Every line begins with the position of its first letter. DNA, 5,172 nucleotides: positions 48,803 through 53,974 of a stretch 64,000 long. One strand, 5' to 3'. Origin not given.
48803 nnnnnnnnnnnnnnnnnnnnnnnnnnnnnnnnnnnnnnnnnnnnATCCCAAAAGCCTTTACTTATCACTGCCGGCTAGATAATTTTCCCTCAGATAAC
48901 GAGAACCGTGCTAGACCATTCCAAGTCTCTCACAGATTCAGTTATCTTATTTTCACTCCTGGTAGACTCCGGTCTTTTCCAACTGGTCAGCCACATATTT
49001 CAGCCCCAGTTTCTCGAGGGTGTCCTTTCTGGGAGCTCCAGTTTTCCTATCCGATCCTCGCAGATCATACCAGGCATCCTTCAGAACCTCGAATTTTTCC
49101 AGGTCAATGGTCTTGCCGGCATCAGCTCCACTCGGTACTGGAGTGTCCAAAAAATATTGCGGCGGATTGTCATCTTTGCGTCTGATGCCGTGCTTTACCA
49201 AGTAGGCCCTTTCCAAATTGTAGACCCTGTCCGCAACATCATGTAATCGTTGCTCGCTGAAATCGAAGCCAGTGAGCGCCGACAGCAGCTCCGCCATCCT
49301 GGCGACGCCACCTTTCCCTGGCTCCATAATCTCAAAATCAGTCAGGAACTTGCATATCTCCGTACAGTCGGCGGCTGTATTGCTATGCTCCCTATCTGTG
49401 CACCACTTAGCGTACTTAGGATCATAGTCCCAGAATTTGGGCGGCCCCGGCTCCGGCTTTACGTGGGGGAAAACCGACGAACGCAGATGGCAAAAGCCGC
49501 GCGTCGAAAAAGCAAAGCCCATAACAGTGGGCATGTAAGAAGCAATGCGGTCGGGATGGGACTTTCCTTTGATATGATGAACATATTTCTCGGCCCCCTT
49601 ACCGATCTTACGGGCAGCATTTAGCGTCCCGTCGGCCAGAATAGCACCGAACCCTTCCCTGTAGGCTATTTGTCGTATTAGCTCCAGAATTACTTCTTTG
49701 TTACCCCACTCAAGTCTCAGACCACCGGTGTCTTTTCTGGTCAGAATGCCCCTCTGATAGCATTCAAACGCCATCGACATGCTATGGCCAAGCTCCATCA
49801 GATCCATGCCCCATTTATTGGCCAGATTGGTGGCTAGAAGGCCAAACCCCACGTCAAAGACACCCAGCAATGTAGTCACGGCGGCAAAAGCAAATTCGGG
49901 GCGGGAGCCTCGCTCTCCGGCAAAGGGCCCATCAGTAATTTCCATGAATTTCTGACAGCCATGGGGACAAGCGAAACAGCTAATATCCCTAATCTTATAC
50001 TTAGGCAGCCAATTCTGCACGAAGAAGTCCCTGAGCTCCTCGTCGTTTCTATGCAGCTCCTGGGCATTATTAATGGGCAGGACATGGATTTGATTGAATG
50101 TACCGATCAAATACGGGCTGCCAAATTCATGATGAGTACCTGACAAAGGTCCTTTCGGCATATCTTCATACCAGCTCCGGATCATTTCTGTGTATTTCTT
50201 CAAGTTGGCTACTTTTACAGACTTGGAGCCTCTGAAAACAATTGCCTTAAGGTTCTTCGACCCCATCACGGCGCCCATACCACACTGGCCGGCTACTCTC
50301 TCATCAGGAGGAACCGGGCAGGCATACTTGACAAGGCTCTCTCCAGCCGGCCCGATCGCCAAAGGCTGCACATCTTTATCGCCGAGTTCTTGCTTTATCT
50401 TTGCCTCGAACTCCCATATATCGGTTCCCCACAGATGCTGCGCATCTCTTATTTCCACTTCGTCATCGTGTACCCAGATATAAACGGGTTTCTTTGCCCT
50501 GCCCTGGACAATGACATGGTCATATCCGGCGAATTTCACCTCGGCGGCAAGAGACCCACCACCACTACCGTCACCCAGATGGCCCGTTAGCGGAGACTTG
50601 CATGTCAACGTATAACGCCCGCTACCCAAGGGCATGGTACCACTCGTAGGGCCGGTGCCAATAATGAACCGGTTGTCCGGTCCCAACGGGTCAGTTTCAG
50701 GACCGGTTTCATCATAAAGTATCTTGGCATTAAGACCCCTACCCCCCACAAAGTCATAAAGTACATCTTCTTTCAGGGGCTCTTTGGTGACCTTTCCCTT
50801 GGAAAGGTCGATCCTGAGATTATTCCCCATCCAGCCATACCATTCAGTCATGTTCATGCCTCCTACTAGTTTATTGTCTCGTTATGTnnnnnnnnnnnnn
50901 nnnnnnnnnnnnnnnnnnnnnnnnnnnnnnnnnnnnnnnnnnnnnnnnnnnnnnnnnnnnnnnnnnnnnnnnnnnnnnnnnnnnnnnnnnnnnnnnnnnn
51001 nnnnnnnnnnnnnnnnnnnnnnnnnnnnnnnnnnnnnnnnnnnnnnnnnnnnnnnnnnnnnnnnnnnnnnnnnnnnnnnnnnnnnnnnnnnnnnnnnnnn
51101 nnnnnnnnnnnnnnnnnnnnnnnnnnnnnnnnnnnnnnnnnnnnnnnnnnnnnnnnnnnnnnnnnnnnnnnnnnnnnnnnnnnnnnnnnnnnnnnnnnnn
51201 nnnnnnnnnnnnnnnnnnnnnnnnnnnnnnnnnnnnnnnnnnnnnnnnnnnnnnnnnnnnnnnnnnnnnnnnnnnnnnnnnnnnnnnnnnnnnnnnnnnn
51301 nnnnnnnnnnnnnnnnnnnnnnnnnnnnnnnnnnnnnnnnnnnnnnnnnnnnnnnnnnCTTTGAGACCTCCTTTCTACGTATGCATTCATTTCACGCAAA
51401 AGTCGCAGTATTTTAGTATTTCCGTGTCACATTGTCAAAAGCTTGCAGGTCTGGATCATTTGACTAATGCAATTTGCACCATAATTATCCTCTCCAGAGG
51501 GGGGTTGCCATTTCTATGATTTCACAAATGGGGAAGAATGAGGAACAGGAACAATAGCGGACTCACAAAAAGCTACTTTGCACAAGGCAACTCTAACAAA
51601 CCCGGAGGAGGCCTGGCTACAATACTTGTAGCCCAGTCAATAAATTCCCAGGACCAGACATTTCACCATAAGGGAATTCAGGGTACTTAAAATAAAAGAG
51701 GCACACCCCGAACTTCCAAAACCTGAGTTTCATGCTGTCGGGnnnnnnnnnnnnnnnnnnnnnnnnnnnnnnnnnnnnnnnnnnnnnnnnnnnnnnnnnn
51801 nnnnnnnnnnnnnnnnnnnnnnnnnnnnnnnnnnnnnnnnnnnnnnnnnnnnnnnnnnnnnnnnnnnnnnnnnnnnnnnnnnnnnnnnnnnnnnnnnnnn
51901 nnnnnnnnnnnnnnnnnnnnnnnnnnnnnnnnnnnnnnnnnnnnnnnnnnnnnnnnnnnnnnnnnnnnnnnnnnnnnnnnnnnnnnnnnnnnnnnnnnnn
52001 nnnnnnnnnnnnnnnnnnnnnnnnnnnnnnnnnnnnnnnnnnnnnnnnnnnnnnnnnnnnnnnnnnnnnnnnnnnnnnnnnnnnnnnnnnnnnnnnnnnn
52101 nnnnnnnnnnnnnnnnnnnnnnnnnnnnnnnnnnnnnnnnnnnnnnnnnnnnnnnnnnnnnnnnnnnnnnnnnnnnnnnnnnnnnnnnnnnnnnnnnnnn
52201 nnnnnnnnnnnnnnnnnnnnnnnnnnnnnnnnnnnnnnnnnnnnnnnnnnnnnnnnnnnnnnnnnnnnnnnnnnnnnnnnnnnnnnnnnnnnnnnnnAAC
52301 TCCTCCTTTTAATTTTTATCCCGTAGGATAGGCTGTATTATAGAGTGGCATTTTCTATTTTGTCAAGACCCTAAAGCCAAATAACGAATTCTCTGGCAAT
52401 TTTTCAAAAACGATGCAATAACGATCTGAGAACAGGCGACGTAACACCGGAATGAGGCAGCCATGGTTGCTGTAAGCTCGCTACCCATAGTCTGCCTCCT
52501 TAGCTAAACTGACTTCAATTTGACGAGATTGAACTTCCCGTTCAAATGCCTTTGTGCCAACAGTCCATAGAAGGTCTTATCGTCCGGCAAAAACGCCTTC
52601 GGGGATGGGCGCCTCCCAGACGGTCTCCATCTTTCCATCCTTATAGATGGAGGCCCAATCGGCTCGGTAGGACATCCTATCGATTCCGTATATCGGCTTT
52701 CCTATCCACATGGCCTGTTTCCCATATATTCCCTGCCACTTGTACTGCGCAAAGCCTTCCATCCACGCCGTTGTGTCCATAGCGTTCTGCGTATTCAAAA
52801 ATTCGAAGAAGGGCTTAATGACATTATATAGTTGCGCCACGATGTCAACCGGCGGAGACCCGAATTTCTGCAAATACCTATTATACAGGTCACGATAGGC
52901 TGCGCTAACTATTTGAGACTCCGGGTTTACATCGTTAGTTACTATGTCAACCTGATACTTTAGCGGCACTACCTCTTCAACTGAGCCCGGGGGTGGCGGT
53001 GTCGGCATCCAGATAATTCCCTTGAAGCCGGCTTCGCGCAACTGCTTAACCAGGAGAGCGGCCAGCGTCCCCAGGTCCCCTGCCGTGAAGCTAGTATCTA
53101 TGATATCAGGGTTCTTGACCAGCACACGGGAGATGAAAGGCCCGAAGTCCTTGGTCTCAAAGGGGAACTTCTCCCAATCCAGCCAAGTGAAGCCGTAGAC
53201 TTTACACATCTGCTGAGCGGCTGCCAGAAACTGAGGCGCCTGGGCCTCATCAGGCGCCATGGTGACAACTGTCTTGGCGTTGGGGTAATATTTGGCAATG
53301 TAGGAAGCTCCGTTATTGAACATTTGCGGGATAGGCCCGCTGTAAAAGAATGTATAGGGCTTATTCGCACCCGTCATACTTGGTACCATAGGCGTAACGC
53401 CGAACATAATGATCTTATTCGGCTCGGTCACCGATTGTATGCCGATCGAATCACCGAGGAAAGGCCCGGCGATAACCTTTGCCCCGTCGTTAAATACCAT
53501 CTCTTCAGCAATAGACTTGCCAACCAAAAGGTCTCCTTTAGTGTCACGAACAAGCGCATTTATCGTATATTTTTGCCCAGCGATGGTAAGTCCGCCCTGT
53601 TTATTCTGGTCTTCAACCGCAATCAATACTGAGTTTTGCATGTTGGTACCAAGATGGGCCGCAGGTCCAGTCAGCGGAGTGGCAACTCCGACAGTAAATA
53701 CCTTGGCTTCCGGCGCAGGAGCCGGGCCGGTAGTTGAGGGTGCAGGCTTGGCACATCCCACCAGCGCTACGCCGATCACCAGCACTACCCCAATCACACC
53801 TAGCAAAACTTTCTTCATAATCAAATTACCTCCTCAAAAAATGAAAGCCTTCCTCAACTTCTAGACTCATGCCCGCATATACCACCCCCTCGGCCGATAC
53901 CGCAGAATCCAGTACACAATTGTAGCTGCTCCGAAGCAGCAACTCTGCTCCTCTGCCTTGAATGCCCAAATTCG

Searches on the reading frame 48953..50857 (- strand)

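Call 81: search_protein_families(library=pfam, proteins=[window:48953-50857:-], max_evalue=0.00001)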
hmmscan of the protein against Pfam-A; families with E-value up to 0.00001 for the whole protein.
window:48953-50857:- (634 aa): 2 families
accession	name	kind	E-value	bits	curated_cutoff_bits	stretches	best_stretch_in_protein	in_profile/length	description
PF01314.23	AFOR_C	-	1.8e-90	304.3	27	1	225-619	2-385/385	Aldehyde ferredoxin oxidoreductase, domains 2 & 3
PF02730.20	AFOR_N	-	2.3e-74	249.9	29.8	1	13-210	3-198/199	Aldehyde ferredoxin oxidoreductase, N-terminal domain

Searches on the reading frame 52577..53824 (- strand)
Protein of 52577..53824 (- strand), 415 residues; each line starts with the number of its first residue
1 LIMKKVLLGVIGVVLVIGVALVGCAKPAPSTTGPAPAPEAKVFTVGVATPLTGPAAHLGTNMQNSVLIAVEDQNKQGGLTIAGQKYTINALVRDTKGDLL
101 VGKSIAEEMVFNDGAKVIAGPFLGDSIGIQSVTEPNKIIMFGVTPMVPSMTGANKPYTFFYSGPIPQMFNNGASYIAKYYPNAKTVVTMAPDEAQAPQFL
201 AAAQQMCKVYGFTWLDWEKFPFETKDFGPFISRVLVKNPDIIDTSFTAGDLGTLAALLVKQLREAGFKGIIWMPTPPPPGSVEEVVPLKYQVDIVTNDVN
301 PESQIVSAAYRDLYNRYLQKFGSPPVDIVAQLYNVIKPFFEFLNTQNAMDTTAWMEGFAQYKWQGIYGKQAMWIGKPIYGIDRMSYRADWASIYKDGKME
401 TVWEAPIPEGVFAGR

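Call 81: search_protein_families(library=pfam, proteins=[window:52577-53824:-], max_evalue=0.00001)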
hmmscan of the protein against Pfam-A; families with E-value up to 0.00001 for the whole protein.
window:52577-53824:- (415 aa): 2 families
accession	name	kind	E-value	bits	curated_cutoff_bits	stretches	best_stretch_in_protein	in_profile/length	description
PF13458.12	Peripla_BP_6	-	1.9e-33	117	31.7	1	44-372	3-322/343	Periplasmic binding protein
PF13433.12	Peripla_BP_5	-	2e-09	37.4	27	1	44-268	2-214/363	Periplasmic binding protein domain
